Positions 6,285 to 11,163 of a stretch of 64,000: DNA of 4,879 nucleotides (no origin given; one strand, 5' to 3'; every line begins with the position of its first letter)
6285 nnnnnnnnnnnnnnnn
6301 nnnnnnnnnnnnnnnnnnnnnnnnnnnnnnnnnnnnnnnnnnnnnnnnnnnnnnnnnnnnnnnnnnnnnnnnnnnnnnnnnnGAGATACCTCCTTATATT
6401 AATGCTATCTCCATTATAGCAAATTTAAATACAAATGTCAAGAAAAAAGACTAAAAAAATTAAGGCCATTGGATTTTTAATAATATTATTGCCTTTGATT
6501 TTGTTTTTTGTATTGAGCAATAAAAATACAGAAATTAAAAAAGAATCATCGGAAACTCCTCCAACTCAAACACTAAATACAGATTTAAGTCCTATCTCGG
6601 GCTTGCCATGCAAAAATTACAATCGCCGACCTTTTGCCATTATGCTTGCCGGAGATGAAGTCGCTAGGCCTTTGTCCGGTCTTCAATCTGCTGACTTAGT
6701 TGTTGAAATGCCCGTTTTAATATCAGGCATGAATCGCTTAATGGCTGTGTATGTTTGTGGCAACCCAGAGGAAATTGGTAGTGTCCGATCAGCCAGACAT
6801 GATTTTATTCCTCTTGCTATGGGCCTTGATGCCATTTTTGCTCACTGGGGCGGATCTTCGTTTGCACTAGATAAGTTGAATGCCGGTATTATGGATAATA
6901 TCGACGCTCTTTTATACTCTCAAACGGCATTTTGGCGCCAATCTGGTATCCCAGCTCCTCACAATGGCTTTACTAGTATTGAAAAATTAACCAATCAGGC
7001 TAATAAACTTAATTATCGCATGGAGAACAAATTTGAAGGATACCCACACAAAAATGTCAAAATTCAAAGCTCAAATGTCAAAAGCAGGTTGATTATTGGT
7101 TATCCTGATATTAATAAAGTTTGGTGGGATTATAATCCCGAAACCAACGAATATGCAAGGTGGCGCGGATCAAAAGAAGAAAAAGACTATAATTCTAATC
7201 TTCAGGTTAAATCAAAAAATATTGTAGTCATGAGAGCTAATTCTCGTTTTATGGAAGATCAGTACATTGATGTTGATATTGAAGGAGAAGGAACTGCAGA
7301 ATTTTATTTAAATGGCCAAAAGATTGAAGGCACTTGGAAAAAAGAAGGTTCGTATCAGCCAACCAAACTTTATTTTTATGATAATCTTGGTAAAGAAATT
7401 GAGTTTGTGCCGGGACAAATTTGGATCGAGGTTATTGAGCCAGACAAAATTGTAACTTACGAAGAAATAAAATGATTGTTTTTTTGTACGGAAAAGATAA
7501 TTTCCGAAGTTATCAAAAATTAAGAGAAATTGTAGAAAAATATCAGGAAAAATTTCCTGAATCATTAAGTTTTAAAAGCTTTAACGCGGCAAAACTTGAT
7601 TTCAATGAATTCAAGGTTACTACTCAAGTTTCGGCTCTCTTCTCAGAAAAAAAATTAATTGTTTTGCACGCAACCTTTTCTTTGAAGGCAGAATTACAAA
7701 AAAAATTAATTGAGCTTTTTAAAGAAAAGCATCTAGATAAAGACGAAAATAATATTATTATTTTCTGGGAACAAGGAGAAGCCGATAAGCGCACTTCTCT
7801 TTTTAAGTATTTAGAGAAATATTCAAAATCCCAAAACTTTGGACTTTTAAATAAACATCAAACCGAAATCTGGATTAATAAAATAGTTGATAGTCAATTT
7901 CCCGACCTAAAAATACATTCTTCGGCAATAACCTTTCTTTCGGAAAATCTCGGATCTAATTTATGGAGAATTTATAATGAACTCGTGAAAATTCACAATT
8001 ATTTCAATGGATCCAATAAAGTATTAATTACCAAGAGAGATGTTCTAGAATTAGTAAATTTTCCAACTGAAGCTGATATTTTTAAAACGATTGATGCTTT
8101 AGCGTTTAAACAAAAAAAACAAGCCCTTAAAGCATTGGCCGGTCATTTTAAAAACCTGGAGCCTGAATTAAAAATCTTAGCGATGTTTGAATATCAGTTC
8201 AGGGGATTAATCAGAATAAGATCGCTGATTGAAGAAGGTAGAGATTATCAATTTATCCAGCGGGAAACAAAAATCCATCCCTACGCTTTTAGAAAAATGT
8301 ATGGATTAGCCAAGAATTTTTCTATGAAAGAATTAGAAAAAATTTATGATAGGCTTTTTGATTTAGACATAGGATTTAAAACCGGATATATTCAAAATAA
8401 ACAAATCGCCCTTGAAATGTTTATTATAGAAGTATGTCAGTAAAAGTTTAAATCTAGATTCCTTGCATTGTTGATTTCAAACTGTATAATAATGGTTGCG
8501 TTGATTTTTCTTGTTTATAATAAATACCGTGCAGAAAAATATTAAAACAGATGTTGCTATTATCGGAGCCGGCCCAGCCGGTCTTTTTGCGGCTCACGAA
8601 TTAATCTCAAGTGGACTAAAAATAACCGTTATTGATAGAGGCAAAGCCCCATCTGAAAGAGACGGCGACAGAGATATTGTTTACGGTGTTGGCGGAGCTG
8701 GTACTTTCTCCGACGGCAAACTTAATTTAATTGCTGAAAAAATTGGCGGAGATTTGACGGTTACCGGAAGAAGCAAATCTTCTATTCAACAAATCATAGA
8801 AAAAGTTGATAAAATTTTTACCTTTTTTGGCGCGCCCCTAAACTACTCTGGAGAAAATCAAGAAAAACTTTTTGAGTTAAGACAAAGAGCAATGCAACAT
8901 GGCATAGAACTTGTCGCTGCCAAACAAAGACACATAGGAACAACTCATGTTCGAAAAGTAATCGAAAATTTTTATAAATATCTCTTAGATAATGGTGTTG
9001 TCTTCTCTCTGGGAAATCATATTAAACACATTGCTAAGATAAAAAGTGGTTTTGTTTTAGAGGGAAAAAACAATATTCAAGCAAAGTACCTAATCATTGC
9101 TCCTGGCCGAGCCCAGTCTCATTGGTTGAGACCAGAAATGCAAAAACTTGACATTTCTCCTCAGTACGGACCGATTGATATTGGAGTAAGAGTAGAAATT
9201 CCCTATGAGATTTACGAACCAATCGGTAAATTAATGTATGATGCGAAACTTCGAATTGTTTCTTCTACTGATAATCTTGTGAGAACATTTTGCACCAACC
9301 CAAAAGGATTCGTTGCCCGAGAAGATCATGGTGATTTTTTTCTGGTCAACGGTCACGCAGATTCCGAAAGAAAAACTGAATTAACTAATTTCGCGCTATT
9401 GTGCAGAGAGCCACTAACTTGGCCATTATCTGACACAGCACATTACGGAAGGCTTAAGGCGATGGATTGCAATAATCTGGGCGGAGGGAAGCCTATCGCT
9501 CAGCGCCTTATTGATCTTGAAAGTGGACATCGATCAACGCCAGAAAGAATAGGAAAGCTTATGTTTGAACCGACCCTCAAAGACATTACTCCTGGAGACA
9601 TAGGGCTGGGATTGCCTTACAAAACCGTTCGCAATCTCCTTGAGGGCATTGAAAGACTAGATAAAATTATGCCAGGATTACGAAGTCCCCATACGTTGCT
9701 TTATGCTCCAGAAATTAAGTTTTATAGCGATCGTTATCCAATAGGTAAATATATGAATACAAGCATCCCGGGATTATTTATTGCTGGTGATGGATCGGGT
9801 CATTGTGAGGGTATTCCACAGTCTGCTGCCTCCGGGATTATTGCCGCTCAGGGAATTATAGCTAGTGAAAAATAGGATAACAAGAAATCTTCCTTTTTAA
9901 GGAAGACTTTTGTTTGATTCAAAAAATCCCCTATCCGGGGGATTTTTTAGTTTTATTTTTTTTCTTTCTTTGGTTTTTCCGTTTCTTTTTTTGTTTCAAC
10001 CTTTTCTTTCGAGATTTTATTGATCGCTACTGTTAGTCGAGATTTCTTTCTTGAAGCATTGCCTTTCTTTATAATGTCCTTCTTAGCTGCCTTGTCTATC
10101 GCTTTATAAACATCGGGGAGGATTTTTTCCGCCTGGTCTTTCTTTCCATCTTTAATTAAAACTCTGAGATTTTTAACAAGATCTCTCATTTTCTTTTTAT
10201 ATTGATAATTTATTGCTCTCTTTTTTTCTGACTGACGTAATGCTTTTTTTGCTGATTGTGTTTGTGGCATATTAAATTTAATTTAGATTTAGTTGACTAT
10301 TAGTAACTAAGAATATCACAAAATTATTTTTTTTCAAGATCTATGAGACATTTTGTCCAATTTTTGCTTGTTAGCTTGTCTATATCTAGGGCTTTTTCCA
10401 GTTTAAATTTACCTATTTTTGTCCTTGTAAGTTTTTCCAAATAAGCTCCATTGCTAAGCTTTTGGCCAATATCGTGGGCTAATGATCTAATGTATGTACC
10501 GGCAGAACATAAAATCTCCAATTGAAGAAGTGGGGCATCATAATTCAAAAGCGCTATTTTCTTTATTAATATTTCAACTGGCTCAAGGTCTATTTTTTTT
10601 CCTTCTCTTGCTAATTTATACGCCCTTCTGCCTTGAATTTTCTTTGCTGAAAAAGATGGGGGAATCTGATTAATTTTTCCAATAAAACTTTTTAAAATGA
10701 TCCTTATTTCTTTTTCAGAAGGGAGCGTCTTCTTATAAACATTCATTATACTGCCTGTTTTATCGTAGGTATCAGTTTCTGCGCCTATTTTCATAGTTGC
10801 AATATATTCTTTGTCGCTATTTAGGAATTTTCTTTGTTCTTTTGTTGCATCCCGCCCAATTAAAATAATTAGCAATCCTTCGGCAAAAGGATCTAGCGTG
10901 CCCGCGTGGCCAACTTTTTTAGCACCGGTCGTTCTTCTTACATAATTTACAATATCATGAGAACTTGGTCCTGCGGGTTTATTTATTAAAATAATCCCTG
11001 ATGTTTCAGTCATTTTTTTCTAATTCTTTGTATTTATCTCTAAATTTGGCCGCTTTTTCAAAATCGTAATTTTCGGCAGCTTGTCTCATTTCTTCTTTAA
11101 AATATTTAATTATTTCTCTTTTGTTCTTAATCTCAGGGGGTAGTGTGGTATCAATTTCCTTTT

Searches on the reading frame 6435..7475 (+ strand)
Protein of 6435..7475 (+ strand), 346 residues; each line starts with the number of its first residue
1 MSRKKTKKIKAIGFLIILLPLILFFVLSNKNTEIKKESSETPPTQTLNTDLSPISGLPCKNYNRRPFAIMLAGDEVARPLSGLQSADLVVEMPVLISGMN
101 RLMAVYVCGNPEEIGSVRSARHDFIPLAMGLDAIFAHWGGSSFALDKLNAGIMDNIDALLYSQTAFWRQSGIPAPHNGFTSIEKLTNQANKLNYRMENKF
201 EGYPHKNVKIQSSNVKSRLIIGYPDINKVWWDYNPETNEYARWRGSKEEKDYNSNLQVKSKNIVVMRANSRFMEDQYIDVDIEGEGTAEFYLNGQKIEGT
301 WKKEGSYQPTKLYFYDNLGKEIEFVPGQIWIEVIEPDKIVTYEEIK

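Call 66: search_protein_families(library=pfam, proteins=[window:6435-7475:+], max_evalue=0.0001)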
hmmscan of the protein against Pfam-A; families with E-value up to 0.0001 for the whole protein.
window:6435-7475:+ (346 aa): 2 families
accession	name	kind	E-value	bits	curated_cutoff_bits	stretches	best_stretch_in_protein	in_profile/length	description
PF11258.13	DUF3048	-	3.3e-36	125.1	25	1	61-195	11-148/148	Protein of unknown function (DUF3048) N-terminal domain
PF17479.7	DUF3048_C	-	1.3e-22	80.8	25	1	223-331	5-114/114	Protein of unknown function (DUF3048) C-terminal domain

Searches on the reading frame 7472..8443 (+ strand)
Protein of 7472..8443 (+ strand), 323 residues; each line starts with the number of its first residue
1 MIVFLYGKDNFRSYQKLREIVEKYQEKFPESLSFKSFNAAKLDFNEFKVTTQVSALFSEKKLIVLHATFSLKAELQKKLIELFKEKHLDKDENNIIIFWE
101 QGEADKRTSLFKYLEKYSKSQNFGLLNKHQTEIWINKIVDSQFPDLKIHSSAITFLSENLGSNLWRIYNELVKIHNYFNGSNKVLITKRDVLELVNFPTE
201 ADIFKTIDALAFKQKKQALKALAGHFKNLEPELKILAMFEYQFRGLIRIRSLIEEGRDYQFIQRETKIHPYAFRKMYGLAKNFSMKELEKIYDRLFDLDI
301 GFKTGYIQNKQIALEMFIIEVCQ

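Call 66: search_protein_families(library=pfam, proteins=[window:7472-8443:+], max_evalue=0.0001)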
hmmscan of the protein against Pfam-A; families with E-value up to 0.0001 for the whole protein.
window:7472-8443:+ (323 aa): 2 families
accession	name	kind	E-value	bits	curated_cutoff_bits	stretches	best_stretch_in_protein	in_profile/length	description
PF21694.2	DNA_pol3_delta_C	-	7.6e-25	87.7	27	1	200-320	1-120/121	DNA polymerase III delta subunit, C-terminal domain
PF06144.19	DNA_pol3_delta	-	1e-06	29.2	21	1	4-118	2-118/124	DNA polymerase III, delta subunit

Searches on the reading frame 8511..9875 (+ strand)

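Call 44: search_protein_families(library=pfam, proteins=[window:8511-9875:+], max_evalue=0.00001)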
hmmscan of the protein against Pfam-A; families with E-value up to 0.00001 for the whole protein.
window:8511-9875:+ (454 aa): 6 families
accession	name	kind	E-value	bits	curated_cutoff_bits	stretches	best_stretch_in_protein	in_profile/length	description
PF07992.20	Pyr_redox_2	-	1.3e-12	48.3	26.1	0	14-47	2-36/291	Pyridine nucleotide-disulphide oxidoreductase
PF03486.20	HI0933_like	-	9.4e-10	38.8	50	1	14-48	2-36/244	HI0933-like protein Rossmann domain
PF01266.30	DAO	-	2e-09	37.9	27.9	1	14-48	1-35/353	FAD dependent oxidoreductase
PF13738.12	Pyr_redox_3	-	6.2e-08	32.7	30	0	17-45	2-31/305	Pyridine nucleotide-disulphide oxidoreductase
PF01494.25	FAD_binding_3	-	3e-07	30.4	22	1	12-47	1-36/349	FAD binding domain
PF00890.30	FAD_binding_2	-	9.3e-06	25.5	20.4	0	14-46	1-33/414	FAD binding domain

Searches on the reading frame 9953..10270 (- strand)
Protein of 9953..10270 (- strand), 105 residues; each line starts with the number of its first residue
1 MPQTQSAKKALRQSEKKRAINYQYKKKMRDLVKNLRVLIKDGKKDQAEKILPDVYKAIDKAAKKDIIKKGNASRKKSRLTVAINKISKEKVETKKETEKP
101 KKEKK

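Call 66: search_protein_families(library=pfam, proteins=[window:9953-10270:-], max_evalue=0.0001)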
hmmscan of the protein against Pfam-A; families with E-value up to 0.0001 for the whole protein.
window:9953-10270:- (105 aa): 1 family
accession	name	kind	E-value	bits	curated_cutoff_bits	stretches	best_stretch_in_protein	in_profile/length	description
PF01649.23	Ribosomal_S20p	-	2.9e-23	82.7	29.5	1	2-84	1-83/83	Ribosomal protein S20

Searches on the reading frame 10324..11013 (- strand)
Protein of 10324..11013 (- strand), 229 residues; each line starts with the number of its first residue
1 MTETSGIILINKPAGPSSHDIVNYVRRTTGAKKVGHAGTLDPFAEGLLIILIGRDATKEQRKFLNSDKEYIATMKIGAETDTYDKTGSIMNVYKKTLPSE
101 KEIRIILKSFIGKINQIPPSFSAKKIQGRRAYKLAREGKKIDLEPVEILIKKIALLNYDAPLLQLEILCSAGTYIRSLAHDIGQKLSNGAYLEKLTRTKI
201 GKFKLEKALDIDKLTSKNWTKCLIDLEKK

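Call 66: search_protein_families(library=pfam, proteins=[window:10324-11013:-], max_evalue=0.0001)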
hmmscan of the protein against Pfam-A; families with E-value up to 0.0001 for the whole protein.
window:10324-11013:- (229 aa): 2 families
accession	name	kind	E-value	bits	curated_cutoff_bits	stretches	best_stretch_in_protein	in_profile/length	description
PF01509.24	TruB_N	-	6.5e-50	169.8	27.3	1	26-175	1-149/149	TruB family pseudouridylate synthase (N terminal domain)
PF16198.10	TruB_C_2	-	8e-08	32.7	29.3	1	176-219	1-46/66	tRNA pseudouridylate synthase B C-terminal domain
